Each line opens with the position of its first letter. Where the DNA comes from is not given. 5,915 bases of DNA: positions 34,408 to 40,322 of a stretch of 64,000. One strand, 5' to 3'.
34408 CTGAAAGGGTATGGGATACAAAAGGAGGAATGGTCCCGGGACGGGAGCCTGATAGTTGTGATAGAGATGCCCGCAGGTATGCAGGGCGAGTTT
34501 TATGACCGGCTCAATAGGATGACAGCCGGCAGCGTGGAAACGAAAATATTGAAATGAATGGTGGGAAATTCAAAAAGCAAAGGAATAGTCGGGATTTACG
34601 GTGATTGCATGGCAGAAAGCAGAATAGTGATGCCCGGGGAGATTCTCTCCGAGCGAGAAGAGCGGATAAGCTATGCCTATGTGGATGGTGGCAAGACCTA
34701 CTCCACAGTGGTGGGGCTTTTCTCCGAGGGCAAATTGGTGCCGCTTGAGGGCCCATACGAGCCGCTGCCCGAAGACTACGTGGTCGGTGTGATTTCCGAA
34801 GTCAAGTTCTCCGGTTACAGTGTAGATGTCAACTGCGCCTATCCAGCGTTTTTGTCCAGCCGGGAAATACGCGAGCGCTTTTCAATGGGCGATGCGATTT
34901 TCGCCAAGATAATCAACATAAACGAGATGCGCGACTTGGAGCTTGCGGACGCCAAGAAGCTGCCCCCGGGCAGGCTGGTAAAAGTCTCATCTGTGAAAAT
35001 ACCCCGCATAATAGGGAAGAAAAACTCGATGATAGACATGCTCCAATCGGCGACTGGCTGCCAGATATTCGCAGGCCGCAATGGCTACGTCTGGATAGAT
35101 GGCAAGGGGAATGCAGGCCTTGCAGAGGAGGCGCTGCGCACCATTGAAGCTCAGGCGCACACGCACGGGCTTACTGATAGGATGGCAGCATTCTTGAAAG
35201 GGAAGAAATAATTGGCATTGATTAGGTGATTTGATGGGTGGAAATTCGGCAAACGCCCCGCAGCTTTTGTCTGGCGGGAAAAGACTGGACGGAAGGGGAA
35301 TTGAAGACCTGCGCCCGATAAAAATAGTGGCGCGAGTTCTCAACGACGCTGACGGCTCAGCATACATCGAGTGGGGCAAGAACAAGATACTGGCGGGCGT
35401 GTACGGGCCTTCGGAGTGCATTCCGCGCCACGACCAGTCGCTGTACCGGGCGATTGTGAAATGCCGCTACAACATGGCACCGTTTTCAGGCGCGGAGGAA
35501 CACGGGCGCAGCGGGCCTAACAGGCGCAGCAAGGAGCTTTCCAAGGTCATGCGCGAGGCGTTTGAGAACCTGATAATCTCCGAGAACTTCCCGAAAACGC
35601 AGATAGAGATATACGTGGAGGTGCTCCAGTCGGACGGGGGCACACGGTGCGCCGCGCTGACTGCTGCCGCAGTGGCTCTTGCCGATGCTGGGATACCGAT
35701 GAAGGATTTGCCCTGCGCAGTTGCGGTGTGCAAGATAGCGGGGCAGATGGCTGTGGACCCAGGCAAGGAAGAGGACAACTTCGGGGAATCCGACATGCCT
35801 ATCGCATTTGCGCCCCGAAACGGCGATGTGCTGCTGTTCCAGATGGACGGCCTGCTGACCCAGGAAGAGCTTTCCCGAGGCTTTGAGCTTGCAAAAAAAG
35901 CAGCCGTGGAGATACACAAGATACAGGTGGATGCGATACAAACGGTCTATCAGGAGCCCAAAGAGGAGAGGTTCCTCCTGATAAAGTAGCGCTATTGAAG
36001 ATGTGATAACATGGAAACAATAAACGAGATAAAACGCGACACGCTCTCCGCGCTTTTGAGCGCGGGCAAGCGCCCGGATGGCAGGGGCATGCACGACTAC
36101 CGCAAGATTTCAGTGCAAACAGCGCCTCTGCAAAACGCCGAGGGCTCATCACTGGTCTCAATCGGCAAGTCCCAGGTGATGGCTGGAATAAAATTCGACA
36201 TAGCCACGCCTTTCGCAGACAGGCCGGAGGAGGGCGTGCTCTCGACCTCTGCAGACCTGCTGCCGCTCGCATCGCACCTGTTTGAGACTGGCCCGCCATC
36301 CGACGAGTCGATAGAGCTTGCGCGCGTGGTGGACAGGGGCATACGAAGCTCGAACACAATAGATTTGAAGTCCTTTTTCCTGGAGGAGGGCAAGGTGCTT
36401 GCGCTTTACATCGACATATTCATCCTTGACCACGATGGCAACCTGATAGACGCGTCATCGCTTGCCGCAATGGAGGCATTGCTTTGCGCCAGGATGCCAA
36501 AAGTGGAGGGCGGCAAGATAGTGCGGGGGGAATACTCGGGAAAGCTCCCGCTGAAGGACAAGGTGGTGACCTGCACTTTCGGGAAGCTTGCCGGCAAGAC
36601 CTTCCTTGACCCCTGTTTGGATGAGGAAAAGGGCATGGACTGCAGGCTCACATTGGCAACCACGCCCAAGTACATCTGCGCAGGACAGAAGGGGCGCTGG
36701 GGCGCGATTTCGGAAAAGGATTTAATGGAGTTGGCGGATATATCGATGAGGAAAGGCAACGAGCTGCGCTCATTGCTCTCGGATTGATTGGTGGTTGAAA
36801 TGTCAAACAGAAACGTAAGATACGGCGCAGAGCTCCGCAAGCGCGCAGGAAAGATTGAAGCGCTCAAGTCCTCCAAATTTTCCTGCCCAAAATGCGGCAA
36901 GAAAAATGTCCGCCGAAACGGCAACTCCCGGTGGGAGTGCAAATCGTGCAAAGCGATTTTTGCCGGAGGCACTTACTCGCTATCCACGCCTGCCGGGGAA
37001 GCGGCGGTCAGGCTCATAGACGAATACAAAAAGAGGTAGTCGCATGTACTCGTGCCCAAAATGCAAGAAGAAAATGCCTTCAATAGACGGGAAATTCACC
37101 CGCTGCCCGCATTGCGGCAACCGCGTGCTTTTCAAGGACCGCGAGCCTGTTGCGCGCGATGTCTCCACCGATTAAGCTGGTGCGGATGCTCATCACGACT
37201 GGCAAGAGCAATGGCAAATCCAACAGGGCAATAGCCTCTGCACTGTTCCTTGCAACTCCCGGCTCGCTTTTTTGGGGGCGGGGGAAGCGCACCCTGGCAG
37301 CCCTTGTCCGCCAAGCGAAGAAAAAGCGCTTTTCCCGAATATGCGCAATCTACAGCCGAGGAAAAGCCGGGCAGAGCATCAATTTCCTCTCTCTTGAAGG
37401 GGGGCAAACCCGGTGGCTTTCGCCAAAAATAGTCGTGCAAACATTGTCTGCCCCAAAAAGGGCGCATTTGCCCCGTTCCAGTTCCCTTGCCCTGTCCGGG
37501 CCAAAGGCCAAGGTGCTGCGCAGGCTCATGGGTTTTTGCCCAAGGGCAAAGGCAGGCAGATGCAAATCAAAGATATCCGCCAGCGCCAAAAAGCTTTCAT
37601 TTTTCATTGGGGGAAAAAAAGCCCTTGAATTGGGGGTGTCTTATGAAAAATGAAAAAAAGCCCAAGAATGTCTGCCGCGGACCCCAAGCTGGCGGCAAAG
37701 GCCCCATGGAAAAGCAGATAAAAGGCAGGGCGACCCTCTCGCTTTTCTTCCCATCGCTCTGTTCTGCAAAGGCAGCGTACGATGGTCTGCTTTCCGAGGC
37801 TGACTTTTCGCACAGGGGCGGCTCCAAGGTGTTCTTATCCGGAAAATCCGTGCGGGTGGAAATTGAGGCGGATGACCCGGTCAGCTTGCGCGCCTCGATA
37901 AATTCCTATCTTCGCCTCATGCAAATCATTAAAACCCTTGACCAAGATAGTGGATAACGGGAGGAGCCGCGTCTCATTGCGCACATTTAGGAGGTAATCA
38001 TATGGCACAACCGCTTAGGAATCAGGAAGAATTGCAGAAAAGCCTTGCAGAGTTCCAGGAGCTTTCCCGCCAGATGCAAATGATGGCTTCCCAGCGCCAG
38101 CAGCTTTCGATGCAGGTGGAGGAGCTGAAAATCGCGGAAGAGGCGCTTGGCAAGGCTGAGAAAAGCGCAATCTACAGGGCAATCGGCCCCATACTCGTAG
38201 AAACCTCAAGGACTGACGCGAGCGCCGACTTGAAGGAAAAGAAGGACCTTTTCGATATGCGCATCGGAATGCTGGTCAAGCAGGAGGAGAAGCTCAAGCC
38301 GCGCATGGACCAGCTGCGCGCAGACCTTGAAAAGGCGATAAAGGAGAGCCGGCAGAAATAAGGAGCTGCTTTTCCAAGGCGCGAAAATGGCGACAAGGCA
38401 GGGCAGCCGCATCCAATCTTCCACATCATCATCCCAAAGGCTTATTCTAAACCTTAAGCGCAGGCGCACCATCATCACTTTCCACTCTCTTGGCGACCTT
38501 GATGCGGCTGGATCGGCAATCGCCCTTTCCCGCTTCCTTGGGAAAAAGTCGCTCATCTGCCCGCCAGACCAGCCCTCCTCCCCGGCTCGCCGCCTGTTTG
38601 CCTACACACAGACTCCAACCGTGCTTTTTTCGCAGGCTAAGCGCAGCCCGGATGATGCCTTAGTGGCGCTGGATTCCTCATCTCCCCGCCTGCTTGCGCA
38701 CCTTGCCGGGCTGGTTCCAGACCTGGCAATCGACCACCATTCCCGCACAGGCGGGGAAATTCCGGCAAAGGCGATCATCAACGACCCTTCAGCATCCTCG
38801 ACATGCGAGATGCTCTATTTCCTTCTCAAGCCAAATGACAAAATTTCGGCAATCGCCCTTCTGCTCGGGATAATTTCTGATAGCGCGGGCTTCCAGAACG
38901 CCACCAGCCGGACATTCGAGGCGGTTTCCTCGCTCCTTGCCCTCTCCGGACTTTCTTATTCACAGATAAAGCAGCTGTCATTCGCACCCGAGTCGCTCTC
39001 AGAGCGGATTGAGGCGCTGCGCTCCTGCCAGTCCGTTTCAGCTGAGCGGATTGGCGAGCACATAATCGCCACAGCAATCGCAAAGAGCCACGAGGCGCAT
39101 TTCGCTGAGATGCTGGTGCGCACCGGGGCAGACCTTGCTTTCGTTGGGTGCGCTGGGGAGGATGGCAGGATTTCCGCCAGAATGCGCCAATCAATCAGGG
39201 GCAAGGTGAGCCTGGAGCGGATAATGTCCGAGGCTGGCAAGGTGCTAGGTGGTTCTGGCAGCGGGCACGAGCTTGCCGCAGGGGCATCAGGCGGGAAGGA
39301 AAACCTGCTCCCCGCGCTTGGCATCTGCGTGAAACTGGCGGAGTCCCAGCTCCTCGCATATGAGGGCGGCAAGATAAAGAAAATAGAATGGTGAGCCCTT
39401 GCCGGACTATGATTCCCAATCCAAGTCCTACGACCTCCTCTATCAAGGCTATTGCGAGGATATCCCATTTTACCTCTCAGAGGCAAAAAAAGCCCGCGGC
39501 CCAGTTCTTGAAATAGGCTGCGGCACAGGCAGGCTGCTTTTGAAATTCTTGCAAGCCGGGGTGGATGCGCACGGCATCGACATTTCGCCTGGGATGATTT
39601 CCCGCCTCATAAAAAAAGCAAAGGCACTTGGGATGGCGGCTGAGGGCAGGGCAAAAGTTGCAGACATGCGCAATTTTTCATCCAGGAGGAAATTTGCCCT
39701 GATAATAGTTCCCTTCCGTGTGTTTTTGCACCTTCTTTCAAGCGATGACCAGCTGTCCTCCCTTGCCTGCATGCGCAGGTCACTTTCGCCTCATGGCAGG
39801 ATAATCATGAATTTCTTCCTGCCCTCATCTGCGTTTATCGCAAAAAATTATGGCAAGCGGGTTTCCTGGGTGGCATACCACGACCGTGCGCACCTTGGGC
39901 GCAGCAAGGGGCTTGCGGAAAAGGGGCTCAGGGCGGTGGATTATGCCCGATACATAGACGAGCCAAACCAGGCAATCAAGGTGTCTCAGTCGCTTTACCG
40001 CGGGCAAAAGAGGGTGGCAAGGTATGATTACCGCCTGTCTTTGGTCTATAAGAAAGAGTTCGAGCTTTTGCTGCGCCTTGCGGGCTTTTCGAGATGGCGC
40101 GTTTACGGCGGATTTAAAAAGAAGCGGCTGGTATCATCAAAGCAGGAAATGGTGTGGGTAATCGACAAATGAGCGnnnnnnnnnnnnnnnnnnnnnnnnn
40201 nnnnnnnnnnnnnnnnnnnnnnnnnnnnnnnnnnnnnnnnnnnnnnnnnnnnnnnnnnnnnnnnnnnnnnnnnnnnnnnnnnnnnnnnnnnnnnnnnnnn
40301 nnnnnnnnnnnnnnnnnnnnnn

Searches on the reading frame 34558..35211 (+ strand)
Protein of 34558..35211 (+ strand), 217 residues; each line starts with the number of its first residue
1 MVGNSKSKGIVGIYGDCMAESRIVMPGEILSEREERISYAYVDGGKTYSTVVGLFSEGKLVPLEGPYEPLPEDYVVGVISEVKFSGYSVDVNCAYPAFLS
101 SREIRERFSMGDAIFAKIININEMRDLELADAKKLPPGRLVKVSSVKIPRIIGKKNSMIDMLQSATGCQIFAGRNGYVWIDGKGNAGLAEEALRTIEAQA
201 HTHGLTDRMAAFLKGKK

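Call 42: search_protein_families(library=pfam, proteins=[window:34558-35211:+], max_evalue=0.0001)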
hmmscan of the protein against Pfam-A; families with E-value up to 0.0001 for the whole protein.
window:34558-35211:+ (217 aa): 4 families
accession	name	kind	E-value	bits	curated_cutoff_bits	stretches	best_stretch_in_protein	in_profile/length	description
PF15985.11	KH_6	-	2.5e-09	37.7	27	1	138-183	1-44/47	KH domain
PF22625.2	ECR1_N_2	-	3.8e-07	30.2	27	1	22-56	2-39/51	Exosome RNA binding protein RRP4 N-terminal domain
PF00013.35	KH_1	-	1.5e-05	25.1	21.5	1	141-171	4-34/66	KH domain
PF21262.3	RRP40_S1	-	2.4e-05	24.6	27.1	1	67-129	1-70/83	Exosome complex component RRP40, S1 domain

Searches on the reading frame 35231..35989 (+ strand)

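Call 43: search_protein_families(library=pfam, proteins=[window:35231-35989:+], max_evalue=0.0001)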
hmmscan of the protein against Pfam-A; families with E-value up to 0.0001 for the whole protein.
window:35231-35989:+ (252 aa): 2 families
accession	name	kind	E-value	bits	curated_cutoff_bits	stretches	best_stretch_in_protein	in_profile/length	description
PF01138.27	RNase_PH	-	2.6e-33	115.7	25.5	1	27-156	2-130/130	3' exoribonuclease family, domain 1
PF03725.20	RNase_PH_C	-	6.4e-15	55.3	20.8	1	159-224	1-67/67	3' exoribonuclease family, domain 2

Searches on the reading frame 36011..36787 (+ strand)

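Call 43: search_protein_families(library=pfam, proteins=[window:36011-36787:+], max_evalue=0.0001)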
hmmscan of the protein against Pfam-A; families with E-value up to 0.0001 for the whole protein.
window:36011-36787:+ (258 aa): 2 families
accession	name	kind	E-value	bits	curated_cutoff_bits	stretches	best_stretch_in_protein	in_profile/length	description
PF01138.27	RNase_PH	-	1.5e-27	97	25.5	1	30-163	2-130/130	3' exoribonuclease family, domain 1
PF03725.20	RNase_PH_C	-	1.1e-07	32.2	20.8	1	185-247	3-66/67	3' exoribonuclease family, domain 2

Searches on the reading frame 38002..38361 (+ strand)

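Call 43: search_protein_families(library=pfam, proteins=[window:38002-38361:+], max_evalue=0.0001)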
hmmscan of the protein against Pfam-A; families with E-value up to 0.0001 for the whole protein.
window:38002-38361:+ (119 aa): 1 family
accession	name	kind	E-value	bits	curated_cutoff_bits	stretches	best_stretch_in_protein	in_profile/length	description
PF01920.25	Prefoldin_2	-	4.8e-20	72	27.6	1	12-115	1-105/106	Prefoldin subunit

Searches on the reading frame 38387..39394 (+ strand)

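Call 43: search_protein_families(library=pfam, proteins=[window:38387-39394:+], max_evalue=0.0001)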
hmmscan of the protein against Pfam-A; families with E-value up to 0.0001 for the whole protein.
window:38387-39394:+ (335 aa): 2 families
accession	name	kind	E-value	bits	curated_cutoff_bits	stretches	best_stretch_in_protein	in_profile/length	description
PF01368.27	DHH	-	8.1e-12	45.9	28.1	1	28-149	2-104/125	DHH family, N-terminal domain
PF02272.25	DHHA1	-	8e-06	26.7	25.9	1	251-309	34-90/102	DHHA1 domain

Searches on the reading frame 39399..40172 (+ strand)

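Call 43: search_protein_families(library=pfam, proteins=[window:39399-40172:+], max_evalue=0.0001)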
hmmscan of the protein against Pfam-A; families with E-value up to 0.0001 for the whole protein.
window:39399-40172:+ (257 aa): 5 families
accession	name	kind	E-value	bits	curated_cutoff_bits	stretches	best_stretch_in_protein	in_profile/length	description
PF13649.12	Methyltransf_25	-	3e-15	57.1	27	1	36-133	1-97/97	Methyltransferase domain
PF08242.18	Methyltransf_12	-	2.9e-11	44.4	30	1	37-135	1-98/98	Methyltransferase domain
PF13489.12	Methyltransf_23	-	4.6e-11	43.2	27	1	18-150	8-124/164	Methyltransferase domain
PF08241.18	Methyltransf_11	-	1.1e-09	39.2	21.2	1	37-137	1-95/95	Methyltransferase domain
PF13847.12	Methyltransf_31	-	3e-09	37.2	27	1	34-138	5-110/145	Methyltransferase domain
